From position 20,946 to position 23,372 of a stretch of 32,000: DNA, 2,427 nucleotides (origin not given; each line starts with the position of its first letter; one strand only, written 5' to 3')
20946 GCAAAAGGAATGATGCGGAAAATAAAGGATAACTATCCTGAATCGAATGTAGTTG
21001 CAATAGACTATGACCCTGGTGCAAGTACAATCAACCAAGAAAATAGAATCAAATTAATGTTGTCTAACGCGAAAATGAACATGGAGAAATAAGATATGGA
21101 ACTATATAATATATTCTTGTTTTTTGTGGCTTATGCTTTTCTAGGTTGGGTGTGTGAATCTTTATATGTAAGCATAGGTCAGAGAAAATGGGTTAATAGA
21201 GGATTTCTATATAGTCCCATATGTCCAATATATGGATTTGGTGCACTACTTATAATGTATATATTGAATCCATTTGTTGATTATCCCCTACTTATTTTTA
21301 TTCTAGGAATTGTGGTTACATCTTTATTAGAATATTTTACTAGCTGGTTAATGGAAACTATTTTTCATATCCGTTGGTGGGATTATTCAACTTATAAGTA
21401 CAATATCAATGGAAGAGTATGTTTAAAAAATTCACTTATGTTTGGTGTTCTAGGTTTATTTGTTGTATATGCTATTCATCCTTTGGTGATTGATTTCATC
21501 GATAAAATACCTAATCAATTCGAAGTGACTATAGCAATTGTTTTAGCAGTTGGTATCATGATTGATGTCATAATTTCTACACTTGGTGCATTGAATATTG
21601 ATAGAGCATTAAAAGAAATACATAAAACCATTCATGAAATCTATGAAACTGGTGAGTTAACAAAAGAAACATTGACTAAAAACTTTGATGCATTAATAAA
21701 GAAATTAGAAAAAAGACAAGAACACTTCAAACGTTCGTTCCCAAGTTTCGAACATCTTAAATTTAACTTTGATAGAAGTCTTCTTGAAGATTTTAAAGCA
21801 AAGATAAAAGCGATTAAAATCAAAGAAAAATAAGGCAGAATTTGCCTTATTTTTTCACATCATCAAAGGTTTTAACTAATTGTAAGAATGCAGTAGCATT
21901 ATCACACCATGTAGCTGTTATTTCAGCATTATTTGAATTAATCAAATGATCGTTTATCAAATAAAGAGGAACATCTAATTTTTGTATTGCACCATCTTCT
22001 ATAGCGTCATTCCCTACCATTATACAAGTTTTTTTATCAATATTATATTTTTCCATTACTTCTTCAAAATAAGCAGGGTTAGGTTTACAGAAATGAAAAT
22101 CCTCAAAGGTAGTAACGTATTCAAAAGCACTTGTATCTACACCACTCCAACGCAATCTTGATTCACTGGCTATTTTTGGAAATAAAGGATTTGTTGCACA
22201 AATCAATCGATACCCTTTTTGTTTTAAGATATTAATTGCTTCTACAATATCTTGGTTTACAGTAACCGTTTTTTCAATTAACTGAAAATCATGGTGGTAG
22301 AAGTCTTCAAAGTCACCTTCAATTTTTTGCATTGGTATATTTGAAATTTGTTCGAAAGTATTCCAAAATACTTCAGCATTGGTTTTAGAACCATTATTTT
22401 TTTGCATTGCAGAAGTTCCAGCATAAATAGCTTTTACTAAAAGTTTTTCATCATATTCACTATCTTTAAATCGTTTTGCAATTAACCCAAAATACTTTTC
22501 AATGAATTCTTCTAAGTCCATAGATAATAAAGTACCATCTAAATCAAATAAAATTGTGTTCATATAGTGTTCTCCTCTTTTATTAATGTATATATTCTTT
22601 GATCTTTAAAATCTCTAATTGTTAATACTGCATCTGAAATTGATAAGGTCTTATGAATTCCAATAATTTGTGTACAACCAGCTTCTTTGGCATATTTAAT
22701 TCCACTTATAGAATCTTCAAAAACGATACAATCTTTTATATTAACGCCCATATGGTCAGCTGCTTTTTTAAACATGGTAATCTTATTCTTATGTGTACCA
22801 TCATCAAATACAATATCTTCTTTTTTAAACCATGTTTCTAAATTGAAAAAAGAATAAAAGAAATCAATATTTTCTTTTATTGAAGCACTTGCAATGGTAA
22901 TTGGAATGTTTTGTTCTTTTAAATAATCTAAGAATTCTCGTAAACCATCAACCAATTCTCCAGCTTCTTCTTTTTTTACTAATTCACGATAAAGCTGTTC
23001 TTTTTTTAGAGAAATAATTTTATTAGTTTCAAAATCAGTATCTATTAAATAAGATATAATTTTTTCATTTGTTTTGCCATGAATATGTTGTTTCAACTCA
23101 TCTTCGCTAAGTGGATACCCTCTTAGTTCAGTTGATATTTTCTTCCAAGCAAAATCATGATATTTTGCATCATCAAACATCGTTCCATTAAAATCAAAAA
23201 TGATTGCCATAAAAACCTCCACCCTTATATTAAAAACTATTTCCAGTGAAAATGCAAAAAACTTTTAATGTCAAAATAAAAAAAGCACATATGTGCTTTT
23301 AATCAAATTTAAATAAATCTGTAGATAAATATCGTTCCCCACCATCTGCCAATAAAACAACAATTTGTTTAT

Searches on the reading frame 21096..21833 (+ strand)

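Call 55: search_protein_families(library=pfam, proteins=[window:21096-21833:+], max_evalue=0.00001)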
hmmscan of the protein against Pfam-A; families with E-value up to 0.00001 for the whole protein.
window:21096-21833:+ (245 aa): 1 family
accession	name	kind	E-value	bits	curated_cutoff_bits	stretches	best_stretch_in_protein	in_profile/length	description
PF06541.16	ABC_trans_CmpB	-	4.1e-55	186.5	25.9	1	8-161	1-150/151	Putative ABC-transporter type IV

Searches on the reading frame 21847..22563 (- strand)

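Call 55: search_protein_families(library=pfam, proteins=[window:21847-22563:-], max_evalue=0.00001)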
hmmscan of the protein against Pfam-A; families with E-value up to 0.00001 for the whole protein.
window:21847-22563:- (238 aa): 2 families
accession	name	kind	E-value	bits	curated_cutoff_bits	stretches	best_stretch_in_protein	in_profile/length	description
PF00702.32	Hydrolase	-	1.5e-19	71.6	26.4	1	1-186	1-180/191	haloacid dehalogenase-like hydrolase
PF13419.12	HAD_2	-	2.2e-16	60.9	23.8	1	4-185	1-160/178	Haloacid dehalogenase-like hydrolase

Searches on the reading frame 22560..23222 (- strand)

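Call 55: search_protein_families(library=pfam, proteins=[window:22560-23222:-], max_evalue=0.00001)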
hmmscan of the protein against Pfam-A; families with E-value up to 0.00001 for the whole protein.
window:22560-23222:- (220 aa): 2 families
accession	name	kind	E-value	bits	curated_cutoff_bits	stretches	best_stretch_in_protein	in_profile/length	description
PF13419.12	HAD_2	-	3e-21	76.8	23.8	1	7-186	1-176/178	Haloacid dehalogenase-like hydrolase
PF00702.32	Hydrolase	-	3.7e-19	70.3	26.4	1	5-182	2-191/191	haloacid dehalogenase-like hydrolase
